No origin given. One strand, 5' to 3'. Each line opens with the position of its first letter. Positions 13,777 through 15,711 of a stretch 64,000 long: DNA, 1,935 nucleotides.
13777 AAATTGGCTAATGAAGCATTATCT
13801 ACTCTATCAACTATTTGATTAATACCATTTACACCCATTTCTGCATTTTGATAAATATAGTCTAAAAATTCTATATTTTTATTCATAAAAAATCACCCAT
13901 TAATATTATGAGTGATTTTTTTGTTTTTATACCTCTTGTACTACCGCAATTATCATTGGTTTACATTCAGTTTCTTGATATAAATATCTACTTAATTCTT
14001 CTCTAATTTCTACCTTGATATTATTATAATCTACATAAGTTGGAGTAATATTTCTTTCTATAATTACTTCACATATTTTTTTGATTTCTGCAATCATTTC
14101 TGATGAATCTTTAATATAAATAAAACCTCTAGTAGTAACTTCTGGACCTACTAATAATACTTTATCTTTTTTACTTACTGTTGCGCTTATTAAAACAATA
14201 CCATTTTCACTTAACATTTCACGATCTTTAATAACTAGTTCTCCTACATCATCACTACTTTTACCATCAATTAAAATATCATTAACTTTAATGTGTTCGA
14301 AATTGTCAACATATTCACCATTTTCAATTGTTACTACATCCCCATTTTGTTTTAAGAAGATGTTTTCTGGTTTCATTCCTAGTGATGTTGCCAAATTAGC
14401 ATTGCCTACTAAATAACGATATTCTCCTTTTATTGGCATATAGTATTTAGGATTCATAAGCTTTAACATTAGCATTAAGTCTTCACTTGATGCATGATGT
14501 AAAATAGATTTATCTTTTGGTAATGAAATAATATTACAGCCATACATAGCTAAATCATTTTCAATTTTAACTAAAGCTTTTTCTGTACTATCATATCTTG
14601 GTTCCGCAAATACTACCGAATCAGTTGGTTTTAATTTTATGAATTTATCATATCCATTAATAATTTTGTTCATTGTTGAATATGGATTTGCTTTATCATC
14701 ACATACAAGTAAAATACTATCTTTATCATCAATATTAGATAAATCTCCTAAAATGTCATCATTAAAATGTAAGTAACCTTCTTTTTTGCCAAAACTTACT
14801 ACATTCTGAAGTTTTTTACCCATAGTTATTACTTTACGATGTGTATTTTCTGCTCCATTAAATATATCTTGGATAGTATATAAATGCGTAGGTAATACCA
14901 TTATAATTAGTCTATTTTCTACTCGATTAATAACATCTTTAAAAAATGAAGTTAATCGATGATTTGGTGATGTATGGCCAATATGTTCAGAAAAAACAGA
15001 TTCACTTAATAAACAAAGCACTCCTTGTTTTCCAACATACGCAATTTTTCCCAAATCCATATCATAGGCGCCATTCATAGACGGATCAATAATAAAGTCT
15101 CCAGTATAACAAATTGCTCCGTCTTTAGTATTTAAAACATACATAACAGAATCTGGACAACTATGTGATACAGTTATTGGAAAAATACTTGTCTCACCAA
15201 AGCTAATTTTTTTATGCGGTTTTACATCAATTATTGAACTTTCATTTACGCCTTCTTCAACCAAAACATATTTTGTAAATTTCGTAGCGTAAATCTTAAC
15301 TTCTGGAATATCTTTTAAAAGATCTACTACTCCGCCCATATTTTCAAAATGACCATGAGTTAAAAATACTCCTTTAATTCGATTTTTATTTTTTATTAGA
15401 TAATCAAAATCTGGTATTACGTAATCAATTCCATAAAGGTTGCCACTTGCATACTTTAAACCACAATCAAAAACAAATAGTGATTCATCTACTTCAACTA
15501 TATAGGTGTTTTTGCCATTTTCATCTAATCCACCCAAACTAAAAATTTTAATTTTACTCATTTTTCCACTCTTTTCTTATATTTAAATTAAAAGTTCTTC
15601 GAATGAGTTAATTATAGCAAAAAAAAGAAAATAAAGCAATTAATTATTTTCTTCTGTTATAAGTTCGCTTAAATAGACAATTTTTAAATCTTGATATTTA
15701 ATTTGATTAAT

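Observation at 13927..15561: RNase J homolog with degenerate metal-binding and catalytic motifs (pseudo-enzyme or RNase J2-like)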

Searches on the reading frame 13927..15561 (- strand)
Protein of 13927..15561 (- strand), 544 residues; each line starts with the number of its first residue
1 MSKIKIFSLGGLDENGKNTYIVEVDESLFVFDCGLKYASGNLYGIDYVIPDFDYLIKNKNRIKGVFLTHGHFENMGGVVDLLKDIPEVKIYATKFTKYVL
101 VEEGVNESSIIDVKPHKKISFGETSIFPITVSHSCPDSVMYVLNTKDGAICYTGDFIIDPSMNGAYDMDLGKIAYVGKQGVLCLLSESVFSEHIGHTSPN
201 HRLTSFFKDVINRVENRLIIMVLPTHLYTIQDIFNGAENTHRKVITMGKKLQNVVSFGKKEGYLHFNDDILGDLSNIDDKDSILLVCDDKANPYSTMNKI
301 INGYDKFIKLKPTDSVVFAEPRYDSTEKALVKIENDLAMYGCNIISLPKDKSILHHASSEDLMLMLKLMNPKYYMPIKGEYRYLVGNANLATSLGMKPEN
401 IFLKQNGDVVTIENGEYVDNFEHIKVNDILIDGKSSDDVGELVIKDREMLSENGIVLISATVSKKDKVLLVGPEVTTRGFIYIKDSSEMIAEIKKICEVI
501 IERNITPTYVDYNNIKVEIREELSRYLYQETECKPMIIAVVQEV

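Call 3: search_protein_families(library=pfam, proteins=[window:13927-15561:-], max_evalue=0.01)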
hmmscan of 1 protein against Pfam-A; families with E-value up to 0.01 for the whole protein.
window:13927-15561:- (544 aa): 5 families
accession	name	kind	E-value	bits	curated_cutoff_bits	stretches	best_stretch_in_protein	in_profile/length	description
PF17770.6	RNase_J_C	-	3.6e-25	89.3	23.8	1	443-544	1-102/102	Ribonuclease J C-terminal domain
PF22505.1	RNase_J_b_CASP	-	1.5e-14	54.3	27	1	216-320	2-109/126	Ribonuclease J, beta-CASP domain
PF00753.33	Lactamase_B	-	3.5e-08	34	22.7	1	15-157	4-151/196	Metallo-beta-lactamase superfamily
PF12706.13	Lactamase_B_2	-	5.3e-08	33.1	27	1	59-157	28-144/200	Beta-lactamase superfamily domain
PF07521.17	RMMBL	-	1.8e-05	25.1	21.6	1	355-392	16-54/63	Zn-dependent metallo-hydrolase RNA specificity domain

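Call 4: search_protein_families(library=ncbifam, proteins=[window:13927-15561:-], max_evalue=0.01)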
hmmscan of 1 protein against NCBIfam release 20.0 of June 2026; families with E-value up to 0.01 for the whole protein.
window:13927-15561:- (544 aa): 9 families
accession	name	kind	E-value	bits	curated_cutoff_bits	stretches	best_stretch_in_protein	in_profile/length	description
NF047419.1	RNase_J1_RnjA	exception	4.2e-128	428.4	820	1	4-543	2-548/549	ribonuclease J1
TIGR00649.1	MG423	subfamily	5.7e-126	421.1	400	1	4-541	1-545/546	RNase J family beta-CASP ribonuclease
TIGR03675.1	arCOG00543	equivalog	2.4e-07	29.4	580.2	1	3-100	174-267/631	beta-CASP ribonuclease aCPSF1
NF012229.1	bla_class_B_core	domain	5e-06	26.7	100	1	57-126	47-120/139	metallo-beta-lactamase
NF007597.0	PRK10241.1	equivalog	6.8e-05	22.3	421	1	55-142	39-123/251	hydroxyacylglutathione hydrolase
TIGR03413.1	GSH_gloB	equivalog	0.00028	20.4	200.8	1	53-155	35-126/248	hydroxyacylglutathione hydrolase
NF002553.0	PRK02113.1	equivalog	0.001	18.5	386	1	50-155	53-169/252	MBL fold metallo-hydrolase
NF008887.0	PRK11921.1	equivalog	0.0038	16.2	635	1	59-146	69-157/396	anaerobic nitric oxide reductase flavorubredoxin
NF008580.0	PRK11539.1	equivalog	0.0038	15.6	969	1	21-94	517-586/758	ComEC family protein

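Call 5: search_solved_structures(query=window:13927-15561:-, show_alignments=3)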
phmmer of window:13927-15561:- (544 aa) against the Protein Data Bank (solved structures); distinct sequences matched with E-value up to 0.001: 21.
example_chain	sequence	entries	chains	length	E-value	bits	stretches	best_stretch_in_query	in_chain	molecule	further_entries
6k6w_A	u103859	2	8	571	3.1e-100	339.5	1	4-544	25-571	Ribonuclease J 2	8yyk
8yyj_A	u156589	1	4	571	3.8e-100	339.2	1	4-544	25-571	Ribonuclease J 2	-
8yyi_A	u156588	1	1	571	9.1e-100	337.9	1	4-544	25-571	Ribonuclease J 2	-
8yyh_A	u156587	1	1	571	5.7e-99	335.3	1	4-544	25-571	Ribonuclease J 2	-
8yyg_A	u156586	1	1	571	6e-99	335.2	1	4-544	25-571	Ribonuclease J 2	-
8yyf_A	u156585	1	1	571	6.5e-99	335.1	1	4-544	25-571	Ribonuclease J 2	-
3zq4_A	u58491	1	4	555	3.7e-97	329.3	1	5-544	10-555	RIBONUCLEASE J 1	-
6k6s_A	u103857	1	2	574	1.3e-89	304.4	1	3-543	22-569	Ribonuclease J 1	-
5a0t_A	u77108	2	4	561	2.9e-68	234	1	4-544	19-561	RIBONUCLEASE J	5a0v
4xwt_A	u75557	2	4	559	2.6e-64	220.9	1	4-506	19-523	DR2417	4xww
3bk1_A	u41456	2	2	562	7.5e-64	219.4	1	4-543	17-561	Metal dependent hydrolase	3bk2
3t3n_A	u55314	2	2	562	2.1e-62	214.6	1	4-542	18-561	Metal dependent hydrolase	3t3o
7pcr_A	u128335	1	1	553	1.2e-61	212.2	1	3-535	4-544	Ribonuclease J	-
8cgl_A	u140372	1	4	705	9.7e-61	209.1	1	3-531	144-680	Ribonuclease J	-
7wnt_A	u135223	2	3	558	1.5e-50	175.5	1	4-544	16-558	Ribonuclease J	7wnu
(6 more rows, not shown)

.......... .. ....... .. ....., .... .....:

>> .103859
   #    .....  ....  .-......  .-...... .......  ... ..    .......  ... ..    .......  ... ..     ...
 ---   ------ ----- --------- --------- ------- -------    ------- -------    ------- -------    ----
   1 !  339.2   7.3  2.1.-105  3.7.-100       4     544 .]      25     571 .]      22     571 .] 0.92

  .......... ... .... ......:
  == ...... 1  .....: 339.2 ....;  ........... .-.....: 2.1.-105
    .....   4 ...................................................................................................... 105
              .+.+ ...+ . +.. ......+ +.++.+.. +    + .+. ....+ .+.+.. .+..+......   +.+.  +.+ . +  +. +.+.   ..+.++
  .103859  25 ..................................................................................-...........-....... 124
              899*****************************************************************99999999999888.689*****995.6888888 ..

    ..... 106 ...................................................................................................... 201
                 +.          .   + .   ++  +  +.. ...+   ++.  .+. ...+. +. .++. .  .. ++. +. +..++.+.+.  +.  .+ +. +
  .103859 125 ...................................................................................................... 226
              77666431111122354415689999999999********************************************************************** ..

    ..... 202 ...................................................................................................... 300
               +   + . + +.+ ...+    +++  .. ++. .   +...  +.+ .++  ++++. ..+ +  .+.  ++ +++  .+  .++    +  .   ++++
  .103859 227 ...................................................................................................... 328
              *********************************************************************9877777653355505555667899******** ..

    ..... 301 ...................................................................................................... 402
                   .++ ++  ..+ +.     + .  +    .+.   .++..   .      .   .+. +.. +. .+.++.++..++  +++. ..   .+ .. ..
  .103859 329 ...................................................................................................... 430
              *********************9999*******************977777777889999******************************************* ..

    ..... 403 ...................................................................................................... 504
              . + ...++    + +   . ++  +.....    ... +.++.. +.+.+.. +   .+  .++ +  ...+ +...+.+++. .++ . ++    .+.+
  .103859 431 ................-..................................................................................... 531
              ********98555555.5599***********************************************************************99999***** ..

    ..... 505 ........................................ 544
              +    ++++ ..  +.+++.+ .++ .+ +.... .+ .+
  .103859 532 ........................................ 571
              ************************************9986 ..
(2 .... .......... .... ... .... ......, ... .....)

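Call 7: find_encoding_contigs(protein=window:13927-15561:-, flank=10000, max_places=6)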
Protein window:13927-15561:- (544 aa): 8 contigs read that carry it; 6 places shown.
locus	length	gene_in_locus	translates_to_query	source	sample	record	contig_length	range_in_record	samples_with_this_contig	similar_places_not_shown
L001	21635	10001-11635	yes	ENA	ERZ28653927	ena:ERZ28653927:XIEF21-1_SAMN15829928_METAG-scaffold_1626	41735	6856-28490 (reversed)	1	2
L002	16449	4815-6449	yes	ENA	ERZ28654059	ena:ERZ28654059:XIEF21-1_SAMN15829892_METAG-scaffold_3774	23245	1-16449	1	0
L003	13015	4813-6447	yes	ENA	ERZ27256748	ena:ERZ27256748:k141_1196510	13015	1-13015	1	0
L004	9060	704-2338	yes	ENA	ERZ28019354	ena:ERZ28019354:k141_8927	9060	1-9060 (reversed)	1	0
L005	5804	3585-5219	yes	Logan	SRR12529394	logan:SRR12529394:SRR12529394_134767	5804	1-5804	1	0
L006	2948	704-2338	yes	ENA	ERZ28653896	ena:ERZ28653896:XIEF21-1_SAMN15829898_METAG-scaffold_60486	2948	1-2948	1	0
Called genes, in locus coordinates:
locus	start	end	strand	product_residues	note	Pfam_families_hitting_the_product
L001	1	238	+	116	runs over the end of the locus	PF03862:SpoVAC_SpoVAEB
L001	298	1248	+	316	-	-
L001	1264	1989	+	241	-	PF02616:SMC_ScpA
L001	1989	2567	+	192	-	PF04079:SMC_ScpB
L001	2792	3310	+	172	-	PF00293:NUDIX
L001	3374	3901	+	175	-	-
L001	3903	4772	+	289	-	PF10672:Methyltrans_SAM, PF03602:Cons_hypoth95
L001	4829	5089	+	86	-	PF04232:SpoVS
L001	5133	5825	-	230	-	-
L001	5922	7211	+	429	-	PF19295:SufBD_N, PF01458:SUFBD_core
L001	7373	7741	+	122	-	PF00436:SSB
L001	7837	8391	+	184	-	PF09716:ETRAMP (weak), PF10571:UPF0547 (weak), PF13240:Zn_Ribbon_1 (weak), PF13248:Zn_ribbon_3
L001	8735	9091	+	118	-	PF12844:HTH_19, PF13560:HTH_31, PF01381:HTH_3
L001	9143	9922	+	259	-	-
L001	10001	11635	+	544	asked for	PF00753:Lactamase_B, PF12706:Lactamase_B_2 (weak), PF07521:RMMBL (faint), PF22505:RNase_J_b_CASP, PF17770:RNase_J_C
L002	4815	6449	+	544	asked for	PF00753:Lactamase_B, PF12706:Lactamase_B_2 (weak), PF07521:RMMBL (faint), PF22505:RNase_J_b_CASP, PF17770:RNase_J_C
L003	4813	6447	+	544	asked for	PF00753:Lactamase_B, PF12706:Lactamase_B_2 (weak), PF07521:RMMBL (faint), PF22505:RNase_J_b_CASP, PF17770:RNase_J_C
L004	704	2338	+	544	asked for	PF00753:Lactamase_B, PF12706:Lactamase_B_2 (weak), PF07521:RMMBL (faint), PF22505:RNase_J_b_CASP, PF17770:RNase_J_C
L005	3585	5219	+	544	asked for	PF00753:Lactamase_B, PF12706:Lactamase_B_2 (weak), PF07521:RMMBL (faint), PF22505:RNase_J_b_CASP, PF17770:RNase_J_C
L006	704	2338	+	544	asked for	PF00753:Lactamase_B, PF12706:Lactamase_B_2 (weak), PF07521:RMMBL (faint), PF22505:RNase_J_b_CASP, PF17770:RNase_J_C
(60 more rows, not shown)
